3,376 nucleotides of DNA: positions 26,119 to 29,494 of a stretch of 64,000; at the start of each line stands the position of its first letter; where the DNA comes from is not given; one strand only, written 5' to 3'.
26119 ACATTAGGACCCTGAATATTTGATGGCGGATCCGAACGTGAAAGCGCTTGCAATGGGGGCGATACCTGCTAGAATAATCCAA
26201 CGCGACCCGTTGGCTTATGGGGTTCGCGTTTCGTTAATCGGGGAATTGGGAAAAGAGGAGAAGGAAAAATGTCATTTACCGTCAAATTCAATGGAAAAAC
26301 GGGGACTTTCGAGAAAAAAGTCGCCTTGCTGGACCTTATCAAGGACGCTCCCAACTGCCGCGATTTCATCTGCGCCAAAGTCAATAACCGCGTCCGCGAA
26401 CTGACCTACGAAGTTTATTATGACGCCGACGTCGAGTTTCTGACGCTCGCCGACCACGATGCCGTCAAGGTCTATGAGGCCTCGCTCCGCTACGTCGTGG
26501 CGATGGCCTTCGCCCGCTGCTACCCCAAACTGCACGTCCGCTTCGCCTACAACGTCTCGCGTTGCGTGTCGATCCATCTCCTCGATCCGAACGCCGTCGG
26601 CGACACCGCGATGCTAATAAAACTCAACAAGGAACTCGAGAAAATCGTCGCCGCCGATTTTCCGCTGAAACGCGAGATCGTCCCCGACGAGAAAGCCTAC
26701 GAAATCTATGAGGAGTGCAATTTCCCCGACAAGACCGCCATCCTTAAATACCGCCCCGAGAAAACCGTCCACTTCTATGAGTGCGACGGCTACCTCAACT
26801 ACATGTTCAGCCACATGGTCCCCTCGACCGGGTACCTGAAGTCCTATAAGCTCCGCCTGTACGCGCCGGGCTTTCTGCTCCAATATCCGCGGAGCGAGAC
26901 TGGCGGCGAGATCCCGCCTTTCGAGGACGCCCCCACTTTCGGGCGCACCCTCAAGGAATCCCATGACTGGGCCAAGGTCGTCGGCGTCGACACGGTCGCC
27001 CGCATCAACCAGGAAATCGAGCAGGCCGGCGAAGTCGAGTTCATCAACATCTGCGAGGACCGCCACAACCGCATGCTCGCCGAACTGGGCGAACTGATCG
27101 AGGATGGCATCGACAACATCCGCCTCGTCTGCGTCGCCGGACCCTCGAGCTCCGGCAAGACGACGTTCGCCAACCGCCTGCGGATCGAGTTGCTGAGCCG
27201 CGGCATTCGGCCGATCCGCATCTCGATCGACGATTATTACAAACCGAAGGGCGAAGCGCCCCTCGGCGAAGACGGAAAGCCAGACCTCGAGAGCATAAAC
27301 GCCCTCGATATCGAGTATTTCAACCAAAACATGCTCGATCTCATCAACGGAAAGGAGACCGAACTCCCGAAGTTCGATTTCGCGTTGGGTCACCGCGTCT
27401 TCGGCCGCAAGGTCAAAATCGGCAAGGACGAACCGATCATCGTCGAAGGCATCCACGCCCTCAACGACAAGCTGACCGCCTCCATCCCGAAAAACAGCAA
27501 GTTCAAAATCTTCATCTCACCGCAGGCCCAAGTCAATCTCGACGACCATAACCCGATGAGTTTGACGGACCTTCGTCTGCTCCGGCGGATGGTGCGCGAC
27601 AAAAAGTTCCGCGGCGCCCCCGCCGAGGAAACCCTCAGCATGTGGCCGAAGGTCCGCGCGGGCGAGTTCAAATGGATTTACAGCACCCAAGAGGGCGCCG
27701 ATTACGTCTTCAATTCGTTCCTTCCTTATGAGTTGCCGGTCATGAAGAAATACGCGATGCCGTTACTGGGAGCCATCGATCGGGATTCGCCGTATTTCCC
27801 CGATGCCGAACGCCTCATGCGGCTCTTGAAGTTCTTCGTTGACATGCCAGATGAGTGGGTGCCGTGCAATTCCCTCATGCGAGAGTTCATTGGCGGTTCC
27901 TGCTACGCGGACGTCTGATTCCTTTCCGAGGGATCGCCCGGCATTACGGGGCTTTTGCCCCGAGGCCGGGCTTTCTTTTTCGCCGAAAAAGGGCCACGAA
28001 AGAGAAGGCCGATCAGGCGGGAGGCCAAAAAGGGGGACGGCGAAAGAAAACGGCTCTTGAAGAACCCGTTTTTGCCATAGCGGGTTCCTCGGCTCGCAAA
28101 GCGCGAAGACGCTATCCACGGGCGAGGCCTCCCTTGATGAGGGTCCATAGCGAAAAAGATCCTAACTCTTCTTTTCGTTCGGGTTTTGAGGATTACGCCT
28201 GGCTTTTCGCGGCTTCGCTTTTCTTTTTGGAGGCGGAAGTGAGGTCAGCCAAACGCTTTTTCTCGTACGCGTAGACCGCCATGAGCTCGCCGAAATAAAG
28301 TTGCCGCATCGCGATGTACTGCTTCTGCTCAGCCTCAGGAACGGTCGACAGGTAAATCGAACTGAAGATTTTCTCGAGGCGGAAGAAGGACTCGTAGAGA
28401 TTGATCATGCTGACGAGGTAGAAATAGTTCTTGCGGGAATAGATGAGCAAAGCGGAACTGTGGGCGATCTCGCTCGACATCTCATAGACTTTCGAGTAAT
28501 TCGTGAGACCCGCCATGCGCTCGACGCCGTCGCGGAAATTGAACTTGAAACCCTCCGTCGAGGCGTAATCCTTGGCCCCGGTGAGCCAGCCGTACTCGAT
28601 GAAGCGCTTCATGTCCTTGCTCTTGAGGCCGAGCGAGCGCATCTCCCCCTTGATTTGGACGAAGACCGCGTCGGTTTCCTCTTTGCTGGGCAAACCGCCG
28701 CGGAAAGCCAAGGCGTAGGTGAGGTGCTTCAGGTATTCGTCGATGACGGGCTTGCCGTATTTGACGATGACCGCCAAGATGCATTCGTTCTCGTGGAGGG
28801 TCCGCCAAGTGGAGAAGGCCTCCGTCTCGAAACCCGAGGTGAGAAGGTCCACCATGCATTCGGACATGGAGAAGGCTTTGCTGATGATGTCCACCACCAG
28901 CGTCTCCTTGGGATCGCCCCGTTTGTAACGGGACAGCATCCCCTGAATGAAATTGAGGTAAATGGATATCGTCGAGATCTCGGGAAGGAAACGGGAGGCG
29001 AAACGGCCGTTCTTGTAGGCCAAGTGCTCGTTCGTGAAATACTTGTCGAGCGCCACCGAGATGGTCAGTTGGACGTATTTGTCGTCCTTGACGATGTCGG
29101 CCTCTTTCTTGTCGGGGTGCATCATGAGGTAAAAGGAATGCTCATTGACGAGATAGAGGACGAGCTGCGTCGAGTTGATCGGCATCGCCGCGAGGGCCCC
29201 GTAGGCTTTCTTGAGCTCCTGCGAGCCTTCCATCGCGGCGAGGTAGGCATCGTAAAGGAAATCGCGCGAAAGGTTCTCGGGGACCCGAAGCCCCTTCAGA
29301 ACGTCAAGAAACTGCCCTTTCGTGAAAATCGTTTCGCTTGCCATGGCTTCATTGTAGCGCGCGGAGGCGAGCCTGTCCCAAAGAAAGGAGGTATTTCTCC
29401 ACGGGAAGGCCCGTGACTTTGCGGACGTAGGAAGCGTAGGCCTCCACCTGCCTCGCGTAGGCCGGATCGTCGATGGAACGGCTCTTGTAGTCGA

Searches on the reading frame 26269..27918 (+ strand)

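Call 77: search_protein_families(library=pfam, proteins=[window:26269-27918:+], max_evalue=0.00001)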
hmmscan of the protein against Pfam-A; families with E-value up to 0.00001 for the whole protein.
window:26269-27918:+ (549 aa): 1 family
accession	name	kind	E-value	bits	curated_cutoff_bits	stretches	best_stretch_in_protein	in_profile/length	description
PF00485.24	PRK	-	2.3e-12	47.6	22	1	287-483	2-189/196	Phosphoribulokinase / Uridine kinase family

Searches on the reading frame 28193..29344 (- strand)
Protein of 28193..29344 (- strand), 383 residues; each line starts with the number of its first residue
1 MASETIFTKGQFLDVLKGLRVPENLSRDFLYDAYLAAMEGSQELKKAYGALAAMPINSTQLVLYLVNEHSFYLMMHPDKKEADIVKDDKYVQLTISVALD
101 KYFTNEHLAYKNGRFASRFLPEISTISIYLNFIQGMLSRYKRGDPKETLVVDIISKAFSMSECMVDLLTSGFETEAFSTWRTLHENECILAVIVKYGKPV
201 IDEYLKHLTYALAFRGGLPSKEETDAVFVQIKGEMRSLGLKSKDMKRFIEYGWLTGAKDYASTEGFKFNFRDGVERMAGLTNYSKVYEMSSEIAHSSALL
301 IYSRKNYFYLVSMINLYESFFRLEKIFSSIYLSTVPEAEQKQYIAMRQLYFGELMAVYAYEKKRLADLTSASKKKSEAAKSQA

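Call 9: search_protein_families(library=pfam, proteins=[window:28193-29344:-], max_evalue=0.001)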
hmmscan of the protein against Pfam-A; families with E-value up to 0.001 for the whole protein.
window:28193-29344:- (383 aa): 1 family
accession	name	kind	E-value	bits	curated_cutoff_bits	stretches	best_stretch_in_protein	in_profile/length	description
PF18928.5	DUF5677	-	4.7e-10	40.2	27.1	1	155-300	9-154/166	Family of unknown function (DUF5677)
